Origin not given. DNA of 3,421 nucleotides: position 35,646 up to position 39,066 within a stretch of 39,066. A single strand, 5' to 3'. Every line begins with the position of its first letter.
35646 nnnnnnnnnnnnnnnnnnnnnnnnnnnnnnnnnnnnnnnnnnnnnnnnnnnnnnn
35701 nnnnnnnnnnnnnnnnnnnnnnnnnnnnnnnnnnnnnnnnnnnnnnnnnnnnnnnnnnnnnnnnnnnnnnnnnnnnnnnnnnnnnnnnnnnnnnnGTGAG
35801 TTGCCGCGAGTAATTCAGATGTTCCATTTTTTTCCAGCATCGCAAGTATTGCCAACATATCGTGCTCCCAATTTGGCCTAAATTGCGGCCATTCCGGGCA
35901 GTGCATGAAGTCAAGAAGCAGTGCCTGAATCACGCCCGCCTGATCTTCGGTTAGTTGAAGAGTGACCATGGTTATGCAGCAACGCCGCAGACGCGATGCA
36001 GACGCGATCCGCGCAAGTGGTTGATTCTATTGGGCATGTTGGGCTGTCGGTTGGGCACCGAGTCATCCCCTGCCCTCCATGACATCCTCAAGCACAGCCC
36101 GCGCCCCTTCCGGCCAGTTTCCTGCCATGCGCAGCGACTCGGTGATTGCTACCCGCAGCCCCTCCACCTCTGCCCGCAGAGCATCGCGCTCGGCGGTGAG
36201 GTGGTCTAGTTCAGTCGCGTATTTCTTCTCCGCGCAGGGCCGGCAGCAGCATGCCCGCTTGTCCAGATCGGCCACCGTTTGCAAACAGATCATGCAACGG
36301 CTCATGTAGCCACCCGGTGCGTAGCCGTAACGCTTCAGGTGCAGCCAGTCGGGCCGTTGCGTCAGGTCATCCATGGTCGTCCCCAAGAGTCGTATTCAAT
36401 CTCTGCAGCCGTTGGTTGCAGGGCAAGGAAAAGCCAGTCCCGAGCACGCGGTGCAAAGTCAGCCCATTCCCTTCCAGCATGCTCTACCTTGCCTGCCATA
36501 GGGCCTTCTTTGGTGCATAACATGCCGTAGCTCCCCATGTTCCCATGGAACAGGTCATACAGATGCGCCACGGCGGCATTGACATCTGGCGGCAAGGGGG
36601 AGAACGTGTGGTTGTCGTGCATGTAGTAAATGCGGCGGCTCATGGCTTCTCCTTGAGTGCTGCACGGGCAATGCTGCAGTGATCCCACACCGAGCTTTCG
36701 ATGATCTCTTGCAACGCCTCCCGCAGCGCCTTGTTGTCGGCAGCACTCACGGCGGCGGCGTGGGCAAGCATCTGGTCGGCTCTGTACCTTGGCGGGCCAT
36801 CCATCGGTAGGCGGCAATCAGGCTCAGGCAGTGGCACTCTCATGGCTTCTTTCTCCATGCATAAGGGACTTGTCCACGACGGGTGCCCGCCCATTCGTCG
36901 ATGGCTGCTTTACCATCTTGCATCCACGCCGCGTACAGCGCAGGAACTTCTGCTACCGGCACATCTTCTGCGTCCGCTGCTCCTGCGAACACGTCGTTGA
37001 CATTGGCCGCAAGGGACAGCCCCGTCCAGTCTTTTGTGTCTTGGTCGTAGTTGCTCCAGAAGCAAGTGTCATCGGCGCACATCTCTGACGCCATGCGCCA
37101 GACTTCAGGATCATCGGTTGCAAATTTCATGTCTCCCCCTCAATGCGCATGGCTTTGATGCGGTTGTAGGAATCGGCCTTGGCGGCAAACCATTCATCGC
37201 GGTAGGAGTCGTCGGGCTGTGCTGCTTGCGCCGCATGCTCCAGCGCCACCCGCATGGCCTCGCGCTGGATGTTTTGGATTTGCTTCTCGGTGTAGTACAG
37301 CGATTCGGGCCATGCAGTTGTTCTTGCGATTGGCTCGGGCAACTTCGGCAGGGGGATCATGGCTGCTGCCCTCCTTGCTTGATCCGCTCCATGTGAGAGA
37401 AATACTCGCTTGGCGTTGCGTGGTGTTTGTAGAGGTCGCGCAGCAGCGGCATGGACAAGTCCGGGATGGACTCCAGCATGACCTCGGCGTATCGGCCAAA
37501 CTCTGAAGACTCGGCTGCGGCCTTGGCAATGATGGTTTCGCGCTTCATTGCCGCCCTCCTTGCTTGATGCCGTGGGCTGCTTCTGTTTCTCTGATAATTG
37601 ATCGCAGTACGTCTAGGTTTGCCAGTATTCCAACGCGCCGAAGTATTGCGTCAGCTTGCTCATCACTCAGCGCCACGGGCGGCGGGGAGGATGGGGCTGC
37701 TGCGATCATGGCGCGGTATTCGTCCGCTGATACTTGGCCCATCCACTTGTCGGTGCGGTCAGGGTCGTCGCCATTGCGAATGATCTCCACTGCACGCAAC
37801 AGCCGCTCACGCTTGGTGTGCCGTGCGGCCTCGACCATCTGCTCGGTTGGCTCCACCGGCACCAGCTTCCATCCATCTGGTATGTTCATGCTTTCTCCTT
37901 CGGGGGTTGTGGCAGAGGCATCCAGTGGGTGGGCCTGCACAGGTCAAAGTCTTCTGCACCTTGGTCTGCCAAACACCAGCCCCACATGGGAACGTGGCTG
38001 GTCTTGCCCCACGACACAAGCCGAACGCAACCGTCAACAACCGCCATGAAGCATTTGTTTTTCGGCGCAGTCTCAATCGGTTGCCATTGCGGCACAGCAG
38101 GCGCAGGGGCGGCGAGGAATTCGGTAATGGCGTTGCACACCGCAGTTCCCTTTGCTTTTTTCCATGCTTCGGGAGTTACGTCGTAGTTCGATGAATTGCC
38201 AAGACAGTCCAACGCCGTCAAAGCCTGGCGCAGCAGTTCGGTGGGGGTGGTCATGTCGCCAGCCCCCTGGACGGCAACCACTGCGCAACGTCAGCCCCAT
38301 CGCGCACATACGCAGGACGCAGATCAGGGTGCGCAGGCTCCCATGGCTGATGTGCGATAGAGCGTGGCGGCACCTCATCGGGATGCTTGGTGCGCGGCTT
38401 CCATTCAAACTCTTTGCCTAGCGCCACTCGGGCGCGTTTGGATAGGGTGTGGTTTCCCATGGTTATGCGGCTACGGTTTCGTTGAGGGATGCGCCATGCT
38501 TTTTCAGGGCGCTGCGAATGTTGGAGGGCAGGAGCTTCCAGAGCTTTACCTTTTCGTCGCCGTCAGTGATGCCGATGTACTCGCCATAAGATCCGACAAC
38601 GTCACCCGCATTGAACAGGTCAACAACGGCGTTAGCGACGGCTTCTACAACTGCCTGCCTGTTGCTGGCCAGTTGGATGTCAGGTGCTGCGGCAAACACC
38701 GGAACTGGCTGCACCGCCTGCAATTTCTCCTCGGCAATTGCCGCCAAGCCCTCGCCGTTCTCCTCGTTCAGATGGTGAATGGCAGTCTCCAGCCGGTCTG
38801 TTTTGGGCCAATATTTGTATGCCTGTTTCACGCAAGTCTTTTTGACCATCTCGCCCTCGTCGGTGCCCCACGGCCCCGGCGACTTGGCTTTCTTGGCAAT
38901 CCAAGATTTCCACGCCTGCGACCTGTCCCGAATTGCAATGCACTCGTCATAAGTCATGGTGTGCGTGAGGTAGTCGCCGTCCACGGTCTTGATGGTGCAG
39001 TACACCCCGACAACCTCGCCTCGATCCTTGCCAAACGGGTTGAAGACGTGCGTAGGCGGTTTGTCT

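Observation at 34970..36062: Low-GC two-gene island of unknown function at the distal end of the early-left operon, preceded by a tandem 11-mer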

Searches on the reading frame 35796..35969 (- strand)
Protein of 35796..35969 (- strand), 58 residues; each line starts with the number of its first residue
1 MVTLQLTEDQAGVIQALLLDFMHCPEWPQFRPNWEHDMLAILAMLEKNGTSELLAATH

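Call 5: search_protein_families(library=pfam, proteins=[window:35796-35969:-], max_evalue=1)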
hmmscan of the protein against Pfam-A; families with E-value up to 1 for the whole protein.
window:35796-35969:- (58 aa): 0 families

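Call 6: search_protein_families(library=phrogs, proteins=[window:35796-35969:-], max_evalue=1)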
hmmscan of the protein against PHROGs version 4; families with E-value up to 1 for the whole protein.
window:35796-35969:- (58 aa): 0 families

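Call 8: search_protein_families(library=ncbifam, proteins=[window:35796-35969:-], max_evalue=1)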
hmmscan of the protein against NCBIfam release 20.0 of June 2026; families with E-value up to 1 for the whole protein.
window:35796-35969:- (58 aa): 0 families

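Call 9: search_protein_families(library=padloc, proteins=[window:35796-35969:-], max_evalue=1)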
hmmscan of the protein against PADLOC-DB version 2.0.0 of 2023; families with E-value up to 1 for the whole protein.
window:35796-35969:- (58 aa): 0 families

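Call 94: find_related_loci(query=window:35796-35969:-, collection=viral_contigs, flank=3000)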
Query window:35796-35969:- (58 aa) in viral_contigs; peptide patterns used: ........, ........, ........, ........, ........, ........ (x = any residue, [..] = any of these).
10 stretches matched a pattern, but none encodes a relative of the query by tblastn (E <= 1e-3).

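Call 100: search_dna_similar(query=window:35796-35969:-, collection=phages, mode=protein, max_evalue=1, max_rows=10)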
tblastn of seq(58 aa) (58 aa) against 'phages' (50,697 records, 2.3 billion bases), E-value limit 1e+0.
No match.

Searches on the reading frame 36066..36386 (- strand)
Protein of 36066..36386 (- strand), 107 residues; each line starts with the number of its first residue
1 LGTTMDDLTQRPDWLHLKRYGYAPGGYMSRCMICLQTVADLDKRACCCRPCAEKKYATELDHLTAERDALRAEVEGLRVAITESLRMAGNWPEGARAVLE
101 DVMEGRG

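Call 5: search_protein_families(library=pfam, proteins=[window:36066-36386:-], max_evalue=1)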
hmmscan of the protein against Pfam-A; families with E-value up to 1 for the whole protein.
window:36066-36386:- (107 aa): 4 families
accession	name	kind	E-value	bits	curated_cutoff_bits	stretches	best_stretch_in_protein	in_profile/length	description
PF10186.14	ATG14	-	0.046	13.3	33.2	1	31-78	1-46/347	Vacuolar sorting 38 and autophagy-related subunit 14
PF12709.12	Fungal_TACC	-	0.12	13.3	27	1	53-82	33-62/77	Fungal Transforming acidic coiled-coil (TACC) proteins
PF07111.17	HCR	-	0.16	10.5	25.9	1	56-102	99-145/749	Alpha helical coiled-coil rod protein (HCR)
PF02183.23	HALZ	-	0.2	12.3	28.1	1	59-78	20-39/43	Homeobox associated leucine zipper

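Call 6: search_protein_families(library=phrogs, proteins=[window:36066-36386:-], max_evalue=1)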
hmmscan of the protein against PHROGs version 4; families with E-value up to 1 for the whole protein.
window:36066-36386:- (107 aa): 2 families
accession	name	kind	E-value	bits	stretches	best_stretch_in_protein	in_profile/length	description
phrog_36941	-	head and packaging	0.0046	18.4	1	57-88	34-65/162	head maturation protease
phrog_4029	-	unknown function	0.24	12.7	1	58-84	65-91/144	-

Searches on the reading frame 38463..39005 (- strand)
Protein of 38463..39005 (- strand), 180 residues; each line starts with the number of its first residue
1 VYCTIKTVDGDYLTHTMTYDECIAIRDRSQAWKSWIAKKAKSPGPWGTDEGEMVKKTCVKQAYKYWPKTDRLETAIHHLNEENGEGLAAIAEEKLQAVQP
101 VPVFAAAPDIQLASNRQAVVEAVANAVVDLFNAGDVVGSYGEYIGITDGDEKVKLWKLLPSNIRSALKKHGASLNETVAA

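Call 97: search_protein_families(library=phrogs, proteins=[window:38463-39005:-], max_evalue=0.001)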
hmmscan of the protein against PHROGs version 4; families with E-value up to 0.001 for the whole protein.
window:38463-39005:- (180 aa): 2 families
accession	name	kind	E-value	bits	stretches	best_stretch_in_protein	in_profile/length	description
phrog_148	-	DNA, RNA and nucleotide metabolism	3.1e-21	77.4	1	2-92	167-249/387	RecT-like ssDNA annealing protein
phrog_12233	-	DNA, RNA and nucleotide metabolism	1.9e-06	29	1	38-94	16-70/158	RecT-like ssDNA annealing protein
